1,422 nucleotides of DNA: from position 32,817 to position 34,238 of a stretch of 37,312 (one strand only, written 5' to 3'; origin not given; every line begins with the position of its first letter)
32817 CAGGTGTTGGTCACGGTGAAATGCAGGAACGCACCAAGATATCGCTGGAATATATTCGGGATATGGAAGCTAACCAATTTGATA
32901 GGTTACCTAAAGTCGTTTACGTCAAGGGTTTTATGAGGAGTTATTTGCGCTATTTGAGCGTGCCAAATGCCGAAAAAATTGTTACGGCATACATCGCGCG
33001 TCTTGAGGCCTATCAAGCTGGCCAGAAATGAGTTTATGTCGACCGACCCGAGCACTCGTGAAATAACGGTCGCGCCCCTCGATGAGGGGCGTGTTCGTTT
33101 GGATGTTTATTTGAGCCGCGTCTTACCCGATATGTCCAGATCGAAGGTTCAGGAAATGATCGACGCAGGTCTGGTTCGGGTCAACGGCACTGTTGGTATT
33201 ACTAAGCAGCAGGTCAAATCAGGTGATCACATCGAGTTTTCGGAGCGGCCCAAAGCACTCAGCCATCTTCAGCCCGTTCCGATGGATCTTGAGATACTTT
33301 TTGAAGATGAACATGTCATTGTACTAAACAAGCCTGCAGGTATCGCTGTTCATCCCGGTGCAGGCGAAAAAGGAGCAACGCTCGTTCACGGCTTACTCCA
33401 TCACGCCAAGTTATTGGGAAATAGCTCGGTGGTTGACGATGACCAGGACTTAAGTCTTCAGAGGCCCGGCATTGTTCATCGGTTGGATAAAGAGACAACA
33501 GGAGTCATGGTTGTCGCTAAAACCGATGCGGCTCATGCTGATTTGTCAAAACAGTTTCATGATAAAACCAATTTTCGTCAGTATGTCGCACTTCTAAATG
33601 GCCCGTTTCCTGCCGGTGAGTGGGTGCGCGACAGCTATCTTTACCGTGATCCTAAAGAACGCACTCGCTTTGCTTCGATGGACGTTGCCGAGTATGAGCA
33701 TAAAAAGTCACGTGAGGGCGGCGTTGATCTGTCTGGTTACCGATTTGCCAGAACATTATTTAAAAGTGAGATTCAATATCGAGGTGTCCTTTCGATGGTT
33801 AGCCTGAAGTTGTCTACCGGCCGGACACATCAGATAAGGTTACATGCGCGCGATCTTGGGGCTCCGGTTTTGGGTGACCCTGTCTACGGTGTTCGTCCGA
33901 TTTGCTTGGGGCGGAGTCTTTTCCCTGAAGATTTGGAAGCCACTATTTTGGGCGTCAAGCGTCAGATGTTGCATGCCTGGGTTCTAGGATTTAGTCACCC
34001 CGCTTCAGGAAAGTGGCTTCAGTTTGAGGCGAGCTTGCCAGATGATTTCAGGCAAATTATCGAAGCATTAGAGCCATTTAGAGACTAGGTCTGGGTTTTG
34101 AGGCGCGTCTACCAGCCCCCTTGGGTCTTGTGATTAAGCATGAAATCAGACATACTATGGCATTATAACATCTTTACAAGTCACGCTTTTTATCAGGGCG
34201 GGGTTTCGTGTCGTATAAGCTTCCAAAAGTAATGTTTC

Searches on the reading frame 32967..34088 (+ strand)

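Call 33: search_protein_families(library=pfam, proteins=[window:32967-34088:+], max_evalue=0.0001)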
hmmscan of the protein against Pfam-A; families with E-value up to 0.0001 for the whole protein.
window:32967-34088:+ (373 aa): 2 families
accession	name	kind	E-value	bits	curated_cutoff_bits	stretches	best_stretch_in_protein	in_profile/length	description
PF00849.27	PseudoU_synth_2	-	3.7e-26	92.6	26.8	1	116-294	1-150/152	RNA pseudouridylate synthase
PF01479.30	S4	-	3.8e-09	36.6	22.8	1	43-89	1-48/48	S4 domain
